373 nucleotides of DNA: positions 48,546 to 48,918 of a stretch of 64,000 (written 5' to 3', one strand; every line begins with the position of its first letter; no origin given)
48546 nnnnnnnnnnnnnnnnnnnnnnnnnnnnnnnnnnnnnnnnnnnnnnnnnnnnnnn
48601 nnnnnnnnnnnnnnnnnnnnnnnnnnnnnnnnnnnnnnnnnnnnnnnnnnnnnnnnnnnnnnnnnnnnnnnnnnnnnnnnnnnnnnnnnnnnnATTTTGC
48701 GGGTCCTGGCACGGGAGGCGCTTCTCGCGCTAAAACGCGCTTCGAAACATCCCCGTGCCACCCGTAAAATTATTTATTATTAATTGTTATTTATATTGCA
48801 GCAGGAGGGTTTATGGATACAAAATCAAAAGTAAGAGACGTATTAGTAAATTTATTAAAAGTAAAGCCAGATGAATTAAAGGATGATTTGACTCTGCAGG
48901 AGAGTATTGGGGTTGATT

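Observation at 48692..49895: Two copies of a GC-rich structured element bracket the ACP-cyclase gene pair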

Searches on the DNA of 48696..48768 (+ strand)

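Call 38: build_rna_model(alignment_id=A4, structure=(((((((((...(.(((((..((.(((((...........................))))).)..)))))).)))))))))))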
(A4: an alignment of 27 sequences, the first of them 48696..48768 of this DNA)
Model R1 built from alignment A4 (27 sequences, 82 columns); structure: as given.
model positions 71; base pairs 22; branch points 0; effective number of sequences 4.74; information 0.793 bits per position. Calibrated on 0.2 Mb of random sequence (short: E-values are rough).
structure used (alignment columns):
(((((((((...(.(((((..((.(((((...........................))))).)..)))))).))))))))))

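Call 39: search_with_rna_model(model_id=R1, sources=[window, L003, L004, L005, L006, L007, L008, L009, L010, L011, L012, L013, L014, L015, L016, L017, L018, L019, L020, L021, L022, L023, L024, L025, L026, L027, L028, L029, L030, L031, L032, L033, L034, L035, L036, L037, L038, L039, L040, L041, L042, L043, L044, L045, L046, L047, L048, L049, L050, L051, L052, L053, L054, L055, L056, L057, L058, L059, L060, L061, L062, L063, L064, L065, L066, L067, L068, L069, L070, L071, L072, L073, L074, L075, L076, L077, L078, L079, L080, L081, L082], max_evalue=1)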
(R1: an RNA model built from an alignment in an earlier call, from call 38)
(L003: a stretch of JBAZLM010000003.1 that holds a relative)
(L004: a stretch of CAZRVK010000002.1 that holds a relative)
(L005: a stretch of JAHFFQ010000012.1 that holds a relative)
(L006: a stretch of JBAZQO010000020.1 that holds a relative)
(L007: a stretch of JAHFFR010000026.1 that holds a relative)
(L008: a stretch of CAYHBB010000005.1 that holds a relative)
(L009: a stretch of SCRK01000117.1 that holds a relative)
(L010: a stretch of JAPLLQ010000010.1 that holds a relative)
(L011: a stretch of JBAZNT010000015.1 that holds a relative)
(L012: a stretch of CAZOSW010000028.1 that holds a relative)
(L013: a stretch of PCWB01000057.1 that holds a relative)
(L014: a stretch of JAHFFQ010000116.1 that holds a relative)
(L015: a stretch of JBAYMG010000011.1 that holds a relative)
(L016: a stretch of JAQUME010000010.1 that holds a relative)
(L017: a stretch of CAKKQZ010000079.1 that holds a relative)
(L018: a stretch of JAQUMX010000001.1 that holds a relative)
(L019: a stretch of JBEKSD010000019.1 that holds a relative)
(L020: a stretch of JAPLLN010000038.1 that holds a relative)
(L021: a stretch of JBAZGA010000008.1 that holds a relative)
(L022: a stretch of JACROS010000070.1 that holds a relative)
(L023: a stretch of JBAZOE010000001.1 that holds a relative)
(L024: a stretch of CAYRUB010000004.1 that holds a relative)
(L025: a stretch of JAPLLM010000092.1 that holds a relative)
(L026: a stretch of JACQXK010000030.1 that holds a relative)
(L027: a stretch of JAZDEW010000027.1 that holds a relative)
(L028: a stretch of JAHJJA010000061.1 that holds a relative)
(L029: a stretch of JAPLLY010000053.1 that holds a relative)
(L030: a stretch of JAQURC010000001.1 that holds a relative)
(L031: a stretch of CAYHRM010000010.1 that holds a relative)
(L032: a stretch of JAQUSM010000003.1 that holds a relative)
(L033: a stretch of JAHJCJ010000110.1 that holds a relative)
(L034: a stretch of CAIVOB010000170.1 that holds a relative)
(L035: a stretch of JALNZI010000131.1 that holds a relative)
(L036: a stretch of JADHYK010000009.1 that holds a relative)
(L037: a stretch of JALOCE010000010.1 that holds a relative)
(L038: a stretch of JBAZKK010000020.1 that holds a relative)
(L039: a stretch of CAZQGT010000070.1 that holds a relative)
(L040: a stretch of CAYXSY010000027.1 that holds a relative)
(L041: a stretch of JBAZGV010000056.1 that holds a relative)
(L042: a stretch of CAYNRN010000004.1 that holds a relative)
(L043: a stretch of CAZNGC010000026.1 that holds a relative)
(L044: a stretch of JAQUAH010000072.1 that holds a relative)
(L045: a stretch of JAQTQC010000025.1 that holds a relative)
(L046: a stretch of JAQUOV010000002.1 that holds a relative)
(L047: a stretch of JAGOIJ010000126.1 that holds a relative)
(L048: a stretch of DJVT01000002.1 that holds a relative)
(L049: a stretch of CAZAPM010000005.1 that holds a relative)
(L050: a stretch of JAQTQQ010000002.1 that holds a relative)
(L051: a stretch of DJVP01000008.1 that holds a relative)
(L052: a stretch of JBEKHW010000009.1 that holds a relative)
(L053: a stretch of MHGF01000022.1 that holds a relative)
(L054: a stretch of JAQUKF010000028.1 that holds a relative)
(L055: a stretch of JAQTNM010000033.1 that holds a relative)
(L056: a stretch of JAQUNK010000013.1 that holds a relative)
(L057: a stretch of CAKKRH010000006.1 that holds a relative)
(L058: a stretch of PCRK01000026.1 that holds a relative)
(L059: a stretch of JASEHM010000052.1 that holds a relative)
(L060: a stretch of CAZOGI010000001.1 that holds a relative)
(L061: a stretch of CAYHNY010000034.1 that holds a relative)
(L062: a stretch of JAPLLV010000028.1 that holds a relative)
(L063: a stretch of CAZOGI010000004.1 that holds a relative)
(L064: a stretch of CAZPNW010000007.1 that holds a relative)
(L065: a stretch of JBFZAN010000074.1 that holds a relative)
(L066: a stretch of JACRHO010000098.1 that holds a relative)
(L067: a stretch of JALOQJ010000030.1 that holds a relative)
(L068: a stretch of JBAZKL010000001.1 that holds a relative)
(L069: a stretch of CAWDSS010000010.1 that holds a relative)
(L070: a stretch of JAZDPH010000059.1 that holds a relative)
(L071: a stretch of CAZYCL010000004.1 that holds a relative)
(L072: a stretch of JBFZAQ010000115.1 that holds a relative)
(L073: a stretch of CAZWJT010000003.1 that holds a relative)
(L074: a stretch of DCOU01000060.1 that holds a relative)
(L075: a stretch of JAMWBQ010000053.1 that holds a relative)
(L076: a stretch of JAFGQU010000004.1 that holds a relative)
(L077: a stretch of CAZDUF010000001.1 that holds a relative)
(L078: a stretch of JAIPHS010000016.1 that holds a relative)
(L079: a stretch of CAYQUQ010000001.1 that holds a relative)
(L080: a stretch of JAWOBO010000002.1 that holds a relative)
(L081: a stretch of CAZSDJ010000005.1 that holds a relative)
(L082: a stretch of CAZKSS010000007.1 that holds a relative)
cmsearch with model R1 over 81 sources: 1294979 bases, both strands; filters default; matches with E-value up to 1: 48.
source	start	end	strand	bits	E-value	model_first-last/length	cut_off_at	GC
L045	825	895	+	81.8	1.2e-16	1-71/71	no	0.56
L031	9608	9675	+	80.4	2.6e-16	1-71/71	no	0.54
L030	10808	10876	+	79.6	4.1e-16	1-71/71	no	0.51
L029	3019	3086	+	79.6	4.1e-16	1-71/71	no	0.53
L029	4935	5002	+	78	1e-15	1-71/71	no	0.5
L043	9691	9761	+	77.6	1.3e-15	1-71/71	no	0.61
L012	6948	7016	-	74.6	7.3e-15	1-71/71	no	0.57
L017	9643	9711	+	72.9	1.8e-14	1-71/71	no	0.62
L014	1233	1305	+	71.3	4.7e-14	1-71/71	no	0.53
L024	10808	10878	+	70.4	7.9e-14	1-71/71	no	0.58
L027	15584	15671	+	69.8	1.1e-13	1-71/71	no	0.61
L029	9521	9589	+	69.3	1.5e-13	1-71/71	no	0.57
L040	8853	8924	+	69.2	1.6e-13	1-71/71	no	0.6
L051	10808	10878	+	68.5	2.3e-13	1-71/71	no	0.55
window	48696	48768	+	67.6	3.7e-13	1-71/71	no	0.62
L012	1054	1125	+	67.4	4.4e-13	1-71/71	no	0.51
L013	9673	9739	+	66.5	7.2e-13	1-71/71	no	0.61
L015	9677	9746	+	65.8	1e-12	1-71/71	no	0.49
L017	11304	11374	+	62.5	7e-12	1-71/71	no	0.61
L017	15753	15823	+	62.5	7e-12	1-71/71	no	0.61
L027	10752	10839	+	58.1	8.3e-11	1-71/71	no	0.58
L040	7815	7886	+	57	1.6e-10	1-71/71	no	0.54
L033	10807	10874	+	54.2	8e-10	1-71/71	no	0.59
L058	10810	10878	+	53.4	1.3e-09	1-71/71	no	0.64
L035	271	339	+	41.6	1e-06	1-71/71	no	0.59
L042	10794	10839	+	38.7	5.4e-06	1-71/71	no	0.65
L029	3019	3086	-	36.6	1.8e-05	1-71/71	no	0.53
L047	4688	4774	-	36.2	2.2e-05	1-71/71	no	0.68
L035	1397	1465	+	35.2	4e-05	1-71/71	no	0.46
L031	9608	9675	-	34.7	5.1e-05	1-71/71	no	0.54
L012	6948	7016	+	34.6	5.6e-05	1-71/71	no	0.57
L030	10808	10876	-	32.4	0.00019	1-71/71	no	0.51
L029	9521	9589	-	32.2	0.00022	1-71/71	no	0.57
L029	4935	5002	-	31.4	0.00034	1-71/71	no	0.5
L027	15584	15671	-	30.2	0.00066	1-71/71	no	0.61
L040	8853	8924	-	30.1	0.00072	1-71/71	no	0.6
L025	1240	1326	-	29.4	0.0011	1-71/71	no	0.7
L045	825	895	-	29.3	0.0011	1-71/71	no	0.56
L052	10790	10875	+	28.2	0.0021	1-71/71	no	0.7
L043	9691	9761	-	28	0.0023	1-71/71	no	0.61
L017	10803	10872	+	26.7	0.0049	1-71/71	no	0.61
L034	2734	2824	+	24.3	0.02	1-71/71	no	0.63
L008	15429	15489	-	22.8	0.047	6-66/71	no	0.67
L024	9711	9740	+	21.6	0.092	1-71/71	no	0.53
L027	14732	14758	-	20.9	0.14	1-71/71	no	0.63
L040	7815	7886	-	18.1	0.66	1-71/71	no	0.54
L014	1233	1305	-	17.8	0.78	1-71/71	no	0.53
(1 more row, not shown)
